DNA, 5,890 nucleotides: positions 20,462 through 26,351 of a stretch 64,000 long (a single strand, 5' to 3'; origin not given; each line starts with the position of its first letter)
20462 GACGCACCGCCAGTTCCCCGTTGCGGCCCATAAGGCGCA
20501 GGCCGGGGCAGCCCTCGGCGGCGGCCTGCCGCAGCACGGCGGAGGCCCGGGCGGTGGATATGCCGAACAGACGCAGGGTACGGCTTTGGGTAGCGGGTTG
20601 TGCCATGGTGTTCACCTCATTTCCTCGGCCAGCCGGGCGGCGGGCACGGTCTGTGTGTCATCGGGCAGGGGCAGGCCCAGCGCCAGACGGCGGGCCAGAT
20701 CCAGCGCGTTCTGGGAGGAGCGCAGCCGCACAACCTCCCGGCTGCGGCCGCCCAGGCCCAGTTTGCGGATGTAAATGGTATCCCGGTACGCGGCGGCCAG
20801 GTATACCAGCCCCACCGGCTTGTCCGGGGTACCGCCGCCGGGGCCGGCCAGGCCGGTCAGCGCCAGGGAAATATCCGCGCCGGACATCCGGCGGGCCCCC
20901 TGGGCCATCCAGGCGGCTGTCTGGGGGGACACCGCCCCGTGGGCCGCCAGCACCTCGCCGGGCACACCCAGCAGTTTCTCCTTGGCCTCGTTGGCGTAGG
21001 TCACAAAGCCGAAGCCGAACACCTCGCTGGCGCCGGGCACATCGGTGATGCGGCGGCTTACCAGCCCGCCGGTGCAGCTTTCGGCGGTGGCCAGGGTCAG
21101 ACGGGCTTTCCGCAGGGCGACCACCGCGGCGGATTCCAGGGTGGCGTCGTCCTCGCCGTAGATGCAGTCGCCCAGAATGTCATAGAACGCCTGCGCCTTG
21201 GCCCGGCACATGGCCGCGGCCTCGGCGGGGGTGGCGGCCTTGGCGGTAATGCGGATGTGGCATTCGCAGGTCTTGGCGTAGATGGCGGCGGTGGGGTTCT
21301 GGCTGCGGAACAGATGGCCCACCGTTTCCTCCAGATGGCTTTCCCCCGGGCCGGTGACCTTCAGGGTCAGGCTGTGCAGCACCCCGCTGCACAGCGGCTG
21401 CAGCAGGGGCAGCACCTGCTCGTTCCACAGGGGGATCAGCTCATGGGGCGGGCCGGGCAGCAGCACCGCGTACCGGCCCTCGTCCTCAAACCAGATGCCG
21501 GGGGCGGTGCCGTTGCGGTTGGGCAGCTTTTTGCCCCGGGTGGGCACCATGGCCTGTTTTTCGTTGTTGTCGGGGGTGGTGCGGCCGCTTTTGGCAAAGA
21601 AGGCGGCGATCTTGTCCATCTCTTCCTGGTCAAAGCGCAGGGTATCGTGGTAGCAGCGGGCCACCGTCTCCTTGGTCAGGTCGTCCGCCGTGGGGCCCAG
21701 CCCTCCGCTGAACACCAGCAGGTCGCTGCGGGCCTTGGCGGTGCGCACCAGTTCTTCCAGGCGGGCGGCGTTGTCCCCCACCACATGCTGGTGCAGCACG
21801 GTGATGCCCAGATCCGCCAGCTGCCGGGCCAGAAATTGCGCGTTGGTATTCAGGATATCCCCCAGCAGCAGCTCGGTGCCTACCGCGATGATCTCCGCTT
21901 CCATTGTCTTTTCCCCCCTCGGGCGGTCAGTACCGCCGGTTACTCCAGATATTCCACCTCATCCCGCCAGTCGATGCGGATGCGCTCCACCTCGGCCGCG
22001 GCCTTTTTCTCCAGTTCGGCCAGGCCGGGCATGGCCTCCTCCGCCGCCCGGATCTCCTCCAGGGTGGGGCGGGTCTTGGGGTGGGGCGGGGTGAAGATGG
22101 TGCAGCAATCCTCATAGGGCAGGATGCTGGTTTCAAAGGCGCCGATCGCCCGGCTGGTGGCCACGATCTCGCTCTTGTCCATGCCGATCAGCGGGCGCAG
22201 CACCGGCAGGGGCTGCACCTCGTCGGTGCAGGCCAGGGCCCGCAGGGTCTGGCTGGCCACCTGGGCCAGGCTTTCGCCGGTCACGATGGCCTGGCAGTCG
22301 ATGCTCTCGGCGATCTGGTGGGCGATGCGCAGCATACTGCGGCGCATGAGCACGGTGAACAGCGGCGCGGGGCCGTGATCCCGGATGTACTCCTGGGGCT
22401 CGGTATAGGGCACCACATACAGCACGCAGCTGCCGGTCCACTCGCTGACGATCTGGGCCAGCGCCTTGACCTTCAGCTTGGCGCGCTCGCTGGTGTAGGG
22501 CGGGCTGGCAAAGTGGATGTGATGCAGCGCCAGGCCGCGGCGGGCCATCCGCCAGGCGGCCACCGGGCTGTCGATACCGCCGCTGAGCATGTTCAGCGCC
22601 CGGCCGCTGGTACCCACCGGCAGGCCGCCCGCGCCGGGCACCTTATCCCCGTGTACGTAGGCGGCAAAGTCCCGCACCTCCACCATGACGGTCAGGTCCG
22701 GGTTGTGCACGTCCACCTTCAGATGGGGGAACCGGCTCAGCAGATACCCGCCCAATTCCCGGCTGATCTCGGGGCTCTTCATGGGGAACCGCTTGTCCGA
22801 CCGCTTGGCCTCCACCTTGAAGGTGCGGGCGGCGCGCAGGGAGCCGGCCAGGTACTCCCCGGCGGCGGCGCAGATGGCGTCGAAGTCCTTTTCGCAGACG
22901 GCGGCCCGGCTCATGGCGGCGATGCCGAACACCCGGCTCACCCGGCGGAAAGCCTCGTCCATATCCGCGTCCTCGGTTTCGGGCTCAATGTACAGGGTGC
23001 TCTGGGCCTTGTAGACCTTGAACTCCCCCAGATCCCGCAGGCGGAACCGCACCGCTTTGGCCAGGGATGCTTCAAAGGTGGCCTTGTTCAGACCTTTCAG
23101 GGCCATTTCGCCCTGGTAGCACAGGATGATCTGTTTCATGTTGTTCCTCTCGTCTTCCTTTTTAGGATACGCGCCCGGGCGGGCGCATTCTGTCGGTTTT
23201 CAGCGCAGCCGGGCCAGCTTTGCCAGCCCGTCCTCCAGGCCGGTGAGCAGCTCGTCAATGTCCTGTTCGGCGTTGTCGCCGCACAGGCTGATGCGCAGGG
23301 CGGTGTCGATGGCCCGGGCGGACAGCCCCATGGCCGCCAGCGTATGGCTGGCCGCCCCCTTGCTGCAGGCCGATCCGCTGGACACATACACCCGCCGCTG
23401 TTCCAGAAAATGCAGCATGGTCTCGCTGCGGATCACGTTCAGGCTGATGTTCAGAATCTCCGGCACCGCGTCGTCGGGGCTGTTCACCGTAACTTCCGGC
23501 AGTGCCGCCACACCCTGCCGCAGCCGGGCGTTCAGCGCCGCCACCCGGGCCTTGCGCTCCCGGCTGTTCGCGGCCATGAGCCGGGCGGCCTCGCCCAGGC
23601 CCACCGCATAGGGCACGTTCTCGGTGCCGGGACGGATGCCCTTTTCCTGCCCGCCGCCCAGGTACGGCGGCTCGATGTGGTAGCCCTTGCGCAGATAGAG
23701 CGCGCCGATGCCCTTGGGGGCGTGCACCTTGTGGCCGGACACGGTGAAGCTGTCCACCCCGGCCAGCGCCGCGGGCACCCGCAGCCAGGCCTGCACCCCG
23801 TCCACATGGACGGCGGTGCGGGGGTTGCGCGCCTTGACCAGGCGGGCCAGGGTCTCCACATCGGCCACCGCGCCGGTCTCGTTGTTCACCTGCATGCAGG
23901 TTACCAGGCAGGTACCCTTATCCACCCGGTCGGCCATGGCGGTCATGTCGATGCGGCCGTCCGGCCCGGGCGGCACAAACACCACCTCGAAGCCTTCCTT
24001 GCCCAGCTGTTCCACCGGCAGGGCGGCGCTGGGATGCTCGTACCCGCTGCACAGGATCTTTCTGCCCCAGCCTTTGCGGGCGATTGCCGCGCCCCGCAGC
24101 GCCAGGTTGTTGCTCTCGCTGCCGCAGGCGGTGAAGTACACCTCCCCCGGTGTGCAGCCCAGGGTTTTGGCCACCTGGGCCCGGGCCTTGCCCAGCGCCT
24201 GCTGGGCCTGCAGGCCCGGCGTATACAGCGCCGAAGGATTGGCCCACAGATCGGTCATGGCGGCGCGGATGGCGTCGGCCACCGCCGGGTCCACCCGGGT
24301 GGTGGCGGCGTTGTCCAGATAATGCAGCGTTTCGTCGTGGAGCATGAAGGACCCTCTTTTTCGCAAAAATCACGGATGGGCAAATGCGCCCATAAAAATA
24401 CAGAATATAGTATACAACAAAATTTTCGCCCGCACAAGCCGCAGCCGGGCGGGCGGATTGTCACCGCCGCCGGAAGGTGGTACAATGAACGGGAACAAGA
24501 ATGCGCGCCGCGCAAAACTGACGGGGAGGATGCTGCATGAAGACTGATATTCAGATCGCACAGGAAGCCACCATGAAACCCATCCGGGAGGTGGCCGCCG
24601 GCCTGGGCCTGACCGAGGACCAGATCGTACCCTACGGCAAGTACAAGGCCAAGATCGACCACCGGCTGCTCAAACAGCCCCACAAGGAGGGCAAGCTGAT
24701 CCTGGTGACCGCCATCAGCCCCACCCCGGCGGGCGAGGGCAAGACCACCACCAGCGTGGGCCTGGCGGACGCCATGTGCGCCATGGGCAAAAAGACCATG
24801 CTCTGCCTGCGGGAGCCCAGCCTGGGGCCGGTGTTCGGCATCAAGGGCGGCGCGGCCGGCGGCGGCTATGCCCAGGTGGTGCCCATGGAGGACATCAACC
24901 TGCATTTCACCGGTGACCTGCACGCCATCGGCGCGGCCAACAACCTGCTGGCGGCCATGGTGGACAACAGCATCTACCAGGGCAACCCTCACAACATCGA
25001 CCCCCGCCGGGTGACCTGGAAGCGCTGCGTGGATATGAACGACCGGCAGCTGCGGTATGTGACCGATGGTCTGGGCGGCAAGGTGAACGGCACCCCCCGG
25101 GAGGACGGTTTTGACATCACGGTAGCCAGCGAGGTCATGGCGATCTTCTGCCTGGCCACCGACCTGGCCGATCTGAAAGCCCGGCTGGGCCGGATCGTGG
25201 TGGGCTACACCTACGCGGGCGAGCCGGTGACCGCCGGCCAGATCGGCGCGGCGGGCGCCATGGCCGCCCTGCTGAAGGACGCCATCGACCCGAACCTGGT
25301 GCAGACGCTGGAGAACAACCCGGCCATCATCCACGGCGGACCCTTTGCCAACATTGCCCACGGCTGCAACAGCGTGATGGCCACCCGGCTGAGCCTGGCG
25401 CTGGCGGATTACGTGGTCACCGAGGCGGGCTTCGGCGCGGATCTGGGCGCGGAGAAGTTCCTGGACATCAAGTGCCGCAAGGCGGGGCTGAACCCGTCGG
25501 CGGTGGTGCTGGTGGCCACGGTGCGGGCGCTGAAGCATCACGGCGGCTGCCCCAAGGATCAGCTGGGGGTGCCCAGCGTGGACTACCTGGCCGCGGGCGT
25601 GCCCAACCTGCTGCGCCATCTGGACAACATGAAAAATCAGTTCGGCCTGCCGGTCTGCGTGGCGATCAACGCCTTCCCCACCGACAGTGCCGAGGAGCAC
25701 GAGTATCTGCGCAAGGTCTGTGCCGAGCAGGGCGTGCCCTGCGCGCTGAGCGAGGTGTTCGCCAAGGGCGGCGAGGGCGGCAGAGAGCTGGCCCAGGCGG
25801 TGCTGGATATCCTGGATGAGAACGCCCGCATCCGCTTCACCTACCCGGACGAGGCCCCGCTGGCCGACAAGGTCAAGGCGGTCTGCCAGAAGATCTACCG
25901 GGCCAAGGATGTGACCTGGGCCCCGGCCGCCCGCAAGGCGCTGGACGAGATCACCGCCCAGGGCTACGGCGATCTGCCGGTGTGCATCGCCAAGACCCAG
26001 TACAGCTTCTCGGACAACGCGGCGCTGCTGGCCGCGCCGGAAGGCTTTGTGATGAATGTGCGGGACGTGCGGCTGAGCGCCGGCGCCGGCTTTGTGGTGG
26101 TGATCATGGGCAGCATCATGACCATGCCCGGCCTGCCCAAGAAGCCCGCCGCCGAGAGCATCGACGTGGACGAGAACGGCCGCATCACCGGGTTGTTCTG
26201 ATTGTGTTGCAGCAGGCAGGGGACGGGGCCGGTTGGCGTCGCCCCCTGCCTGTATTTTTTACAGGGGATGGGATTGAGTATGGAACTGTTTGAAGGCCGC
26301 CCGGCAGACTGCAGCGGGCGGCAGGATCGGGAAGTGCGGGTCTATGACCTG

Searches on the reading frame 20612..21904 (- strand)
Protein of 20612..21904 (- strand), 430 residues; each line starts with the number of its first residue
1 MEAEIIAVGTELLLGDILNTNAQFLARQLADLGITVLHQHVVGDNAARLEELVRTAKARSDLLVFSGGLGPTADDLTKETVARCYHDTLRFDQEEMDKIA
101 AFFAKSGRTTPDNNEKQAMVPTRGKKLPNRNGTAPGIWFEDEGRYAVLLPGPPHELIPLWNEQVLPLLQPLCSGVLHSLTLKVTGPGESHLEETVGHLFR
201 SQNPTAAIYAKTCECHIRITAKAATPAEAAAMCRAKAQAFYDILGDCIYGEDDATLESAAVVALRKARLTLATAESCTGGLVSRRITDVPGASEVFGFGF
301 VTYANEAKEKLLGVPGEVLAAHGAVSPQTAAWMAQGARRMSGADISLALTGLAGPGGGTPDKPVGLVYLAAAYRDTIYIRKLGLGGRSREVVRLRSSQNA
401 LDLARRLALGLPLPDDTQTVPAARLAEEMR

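Call 3: search_protein_families(library=pfam, proteins=[window:20612-21904:-], max_evalue=1)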
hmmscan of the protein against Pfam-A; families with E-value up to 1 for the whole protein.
window:20612-21904:- (430 aa): 3 families
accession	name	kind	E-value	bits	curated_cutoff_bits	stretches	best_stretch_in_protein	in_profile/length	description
PF02464.23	CinA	-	7.1e-53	178.8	23.5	1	255-406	3-153/155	Competence-damaged protein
PF00994.29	MoCF_biosynth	-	9.7e-33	113.3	26.6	1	4-169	1-143/144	Probable molybdopterin binding domain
PF18146.6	CinA_KH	-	9.5e-20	70.9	27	1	180-250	3-73/73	Damage-inducible protein CinA KH domain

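Call 4: search_protein_families(library=ncbifam, proteins=[window:20612-21904:-], max_evalue=1)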
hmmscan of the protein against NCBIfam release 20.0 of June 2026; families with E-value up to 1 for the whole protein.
window:20612-21904:- (430 aa): 19 families
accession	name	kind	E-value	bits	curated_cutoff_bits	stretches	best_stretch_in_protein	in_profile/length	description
NF001813.0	PRK00549.1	equivalog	1.2e-145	485.7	379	1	1-406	1-409/414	competence/damage-inducible protein A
TIGR00200.1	cinA_nterm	subfamily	5.3e-105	351.5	243.15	1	1-406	2-409/414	CinA family nicotinamide mononucleotide deamidase-related protein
NF002291.0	PRK01215.1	equivalog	1.9e-41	141.9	293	1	2-212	5-212/264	nicotinamide mononucleotide deamidase-related protein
TIGR00199.1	PncC_domain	subfamily_domain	5.5e-40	136.9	68.9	1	263-405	4-147/149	nicotinamide-nucleotide amidohydrolase family protein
NF002975.0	PRK03661.1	equivalog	1.2e-38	132.4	212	1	262-402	15-155/164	nicotinamide-nucleotide amidase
NF002978.0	PRK03673.1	equivalog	3.2e-33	115.2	496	1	2-287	3-286/398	nicotinamide mononucleotide deamidase-related protein YfaY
NF002972.0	PRK03657.1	equivalog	2.9e-28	98.8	201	1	262-394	26-158/175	2-oxo-tetronate isomerase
NF002977.0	PRK03670.1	equivalog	2.5e-26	92.6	305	1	1-168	1-176/252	competence damage-inducible protein A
TIGR00177.1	molyb_syn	domain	7.1e-24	84.4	85.35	1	1-158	2-140/148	molybdenum cofactor synthesis domain-containing protein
NF011068.0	PRK14498.1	equivalog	1.6e-09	36.4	534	1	4-83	197-276/647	molybdopterin biosynthesis protein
NF050098.1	MoeA_actino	exception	5e-09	35.4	560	1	3-83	184-264/400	molybdopterin molybdotransferase MoeA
NF045515.2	Glp_gephyrin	equivalog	9.8e-09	34.4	475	1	3-84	184-265/403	molybdotransferase-like divisome protein Glp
NF007960.1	PRK10680.1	equivalog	4.8e-08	32.2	440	1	4-83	184-263/401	molybdopterin molybdotransferase MoeA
NF002947.1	PRK03604.1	equivalog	4.1e-07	29.6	285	1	3-89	148-235/301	bifunctional molybdenum cofactor biosynthesis protein MoaC/MoaB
NF011067.0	PRK14497.1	equivalog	0.0019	16.9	536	1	4-75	190-261/546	putative molybdopterin biosynthesis protein MoeA/unknown domain fusion protein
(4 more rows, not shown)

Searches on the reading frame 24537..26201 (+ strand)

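Call 69: search_protein_families(library=pfam, proteins=[window:24537-26201:+], max_evalue=0.0001)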
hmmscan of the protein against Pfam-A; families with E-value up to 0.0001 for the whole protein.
window:24537-26201:+ (554 aa): 1 family
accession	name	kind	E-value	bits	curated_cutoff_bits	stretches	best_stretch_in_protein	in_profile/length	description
PF01268.25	FTHFS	-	9.2e-266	882.9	27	1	2-554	1-556/556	Formate--tetrahydrofolate ligase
